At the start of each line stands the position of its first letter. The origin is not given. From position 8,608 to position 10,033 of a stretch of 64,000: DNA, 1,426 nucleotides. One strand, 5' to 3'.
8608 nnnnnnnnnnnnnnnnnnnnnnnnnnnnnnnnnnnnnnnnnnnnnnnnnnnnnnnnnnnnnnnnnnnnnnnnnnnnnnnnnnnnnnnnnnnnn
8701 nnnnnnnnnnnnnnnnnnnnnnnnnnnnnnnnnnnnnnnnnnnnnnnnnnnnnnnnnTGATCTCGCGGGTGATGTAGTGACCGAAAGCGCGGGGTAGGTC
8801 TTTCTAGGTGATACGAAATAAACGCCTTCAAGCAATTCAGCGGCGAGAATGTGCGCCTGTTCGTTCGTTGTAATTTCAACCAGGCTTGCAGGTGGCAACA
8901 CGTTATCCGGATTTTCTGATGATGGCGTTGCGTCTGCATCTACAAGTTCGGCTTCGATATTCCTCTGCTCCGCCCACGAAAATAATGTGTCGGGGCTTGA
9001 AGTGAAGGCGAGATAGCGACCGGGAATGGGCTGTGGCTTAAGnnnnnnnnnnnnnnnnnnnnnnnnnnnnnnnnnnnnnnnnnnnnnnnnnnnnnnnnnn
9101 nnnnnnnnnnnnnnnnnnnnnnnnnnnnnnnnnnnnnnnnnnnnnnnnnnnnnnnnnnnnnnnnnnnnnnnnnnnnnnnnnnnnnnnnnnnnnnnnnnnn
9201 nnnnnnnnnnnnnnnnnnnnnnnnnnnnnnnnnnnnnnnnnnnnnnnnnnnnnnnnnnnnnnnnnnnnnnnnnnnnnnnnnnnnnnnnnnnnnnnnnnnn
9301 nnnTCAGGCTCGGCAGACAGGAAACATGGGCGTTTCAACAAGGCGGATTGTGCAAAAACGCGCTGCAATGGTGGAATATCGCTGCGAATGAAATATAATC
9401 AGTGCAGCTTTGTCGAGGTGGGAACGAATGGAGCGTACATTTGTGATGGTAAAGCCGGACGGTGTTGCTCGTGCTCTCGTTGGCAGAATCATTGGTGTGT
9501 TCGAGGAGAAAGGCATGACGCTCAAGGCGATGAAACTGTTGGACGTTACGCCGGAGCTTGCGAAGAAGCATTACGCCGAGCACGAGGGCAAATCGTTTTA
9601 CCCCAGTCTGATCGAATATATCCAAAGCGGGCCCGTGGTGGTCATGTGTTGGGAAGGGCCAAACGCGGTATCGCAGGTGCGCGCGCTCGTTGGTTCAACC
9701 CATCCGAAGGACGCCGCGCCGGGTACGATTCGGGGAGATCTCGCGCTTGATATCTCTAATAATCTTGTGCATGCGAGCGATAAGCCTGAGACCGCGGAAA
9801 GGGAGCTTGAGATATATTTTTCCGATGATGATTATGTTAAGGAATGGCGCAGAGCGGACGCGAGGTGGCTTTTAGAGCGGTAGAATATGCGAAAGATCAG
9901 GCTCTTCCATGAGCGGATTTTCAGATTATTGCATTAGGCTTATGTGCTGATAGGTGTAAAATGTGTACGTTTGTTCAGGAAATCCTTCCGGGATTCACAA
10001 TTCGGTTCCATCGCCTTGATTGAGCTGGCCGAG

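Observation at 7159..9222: Intact subtilase homologue with all four catalytic positions substituted (a pseudo-protease) fused to PKD domains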

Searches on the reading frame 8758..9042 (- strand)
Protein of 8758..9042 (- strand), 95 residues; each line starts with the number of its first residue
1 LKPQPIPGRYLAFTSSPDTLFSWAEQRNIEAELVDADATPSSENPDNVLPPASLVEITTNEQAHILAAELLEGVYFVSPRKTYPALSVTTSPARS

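Call 45: search_protein_families(library=pfam, alignment_id=A3, max_evalue=10)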
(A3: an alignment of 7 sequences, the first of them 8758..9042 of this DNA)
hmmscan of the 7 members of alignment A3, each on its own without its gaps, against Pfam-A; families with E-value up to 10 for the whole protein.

A. member 1, window:8758-9042:- (95 aa): 0 families

B. families by the number of members that match (of 7 scanned): 0 families

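Call 50: predict_structure(alignment_id=A3)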
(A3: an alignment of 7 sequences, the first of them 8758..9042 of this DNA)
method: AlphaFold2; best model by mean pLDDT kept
length: 95 residues; sequences in the alignment: 7
mean_pLDDT: 82.1   pTM: 0.64
mean pLDDT of the five models: 82.1, 81.1, 80.3, 79.4, 76.5
residues with pLDDT >= 90: 54; 70-90: 17; 50-70: 22; < 50: 2
segments of 3 or more residues with pLDDT < 50: none
pLDDT, mean of each block of 10 residues (from residue 1): 88 93 95 71 55 89 93 93 74 58
secondary structure, 60 per line:
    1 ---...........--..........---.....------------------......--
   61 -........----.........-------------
elements in order: E4-14 H17-26 E30-34 E53-58 H62-69 E74-82

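Call 53: fold_search(model_id=the predicted structure, library=pdb)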
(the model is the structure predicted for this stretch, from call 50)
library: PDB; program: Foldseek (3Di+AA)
matches with E <= 10: 870; with E <= 0.001: 0
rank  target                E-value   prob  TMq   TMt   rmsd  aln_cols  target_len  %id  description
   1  2p4e_P                9.0e-03  1.00  0.52  0.53   5.2        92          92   15  Crystal Structure of PCSK9 (released 2007-04-10)
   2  2w2n_P                1.8e-02  1.00  0.51  0.52   5.3        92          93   15  WT PCSK9-deltaC bound to EGF-A H306Y mutant of LDLR (released 2008-11-18)
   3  8uwc                  1.9e-02  0.99  0.46  0.12   6.1        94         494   12  Site-one protease without SPRING (released 2024-07-10)
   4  8gkq_A                2.2e-02  1.00  0.55  0.56   3.2       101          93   15  Crystal Structure Analysis of Aspergillus fumigatus alkaline protease (released 2023-11-01)
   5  8gkp_J                3.2e-02  1.00  0.58  0.60   3.0       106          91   14  Crystal Structure Analysis of Aspergillus fumigatus alkaline protease (released 2023-11-01)
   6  6lxg_MODEL_1_A        3.2e-02  0.99  0.48  0.55   3.6        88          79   11  NMR solution structure of regulatory ACT domain of the Mycobacterium tuberculosis Rel protein (released 2020-11-04)
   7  5ypp_E                3.7e-02  0.99  0.51  0.53   3.4        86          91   15  Crystal structure of IlvN.Val-1a (released 2018-09-19)
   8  5ypp_A                4.4e-02  0.97  0.48  0.50   3.9        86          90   15  Crystal structure of IlvN.Val-1a (released 2018-09-19)
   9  8gko_A                5.0e-02  1.00  0.56  0.56   3.4       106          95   14  Crystal Structure Analysis of Aspergillus fumigatus alkaline protease (released 2023-11-01)
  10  5xzq_F                5.6e-02  0.72  0.35  0.33   6.9       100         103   13  Hydroxynitrile lyase from Passiflora edulis (PeHNL) (released 2017-11-22)
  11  2jhe_C                6.4e-02  0.99  0.48  0.26   4.4        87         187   13  N-terminal domain of TyrR transcription factor (residues 1 - 190) (released 2008-06-24)
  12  2wve_A                7.6e-02  0.97  0.45  0.35   4.2        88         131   12  Structural and mechanistic insights into Helicobacter pylori NikR function (released 2010-01-19)
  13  2wvc_A                7.6e-02  0.75  0.38  0.30   6.8        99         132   10  Structural and mechanistic insights into Helicobacter pylori NikR function (released 2010-01-19)
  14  8u45_A                8.1e-02  0.99  0.57  0.59   2.9       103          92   13  Crystal Structure Analysis of Aspergillus fumigatus alkaline protease (released 2023-11-01)
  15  7r32_C                8.1e-02  0.69  0.36  0.37   6.2        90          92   10  Carbon regulatory PII-like protein SbtB from Synechocystis sp. 6803, delta104 variant, in complex with ADP (co-crystal (released 2023-02-15)
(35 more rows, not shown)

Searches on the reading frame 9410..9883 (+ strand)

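Call 10: search_protein_families(library=pfam, proteins=[window:9410-9883:+], max_evalue=0.001)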
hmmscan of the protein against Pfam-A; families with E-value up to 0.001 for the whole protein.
window:9410-9883:+ (157 aa): 1 family
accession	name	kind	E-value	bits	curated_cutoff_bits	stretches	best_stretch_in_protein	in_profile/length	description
PF00334.24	NDK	-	2.7e-54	183.1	27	1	8-141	1-134/135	Nucleoside diphosphate kinase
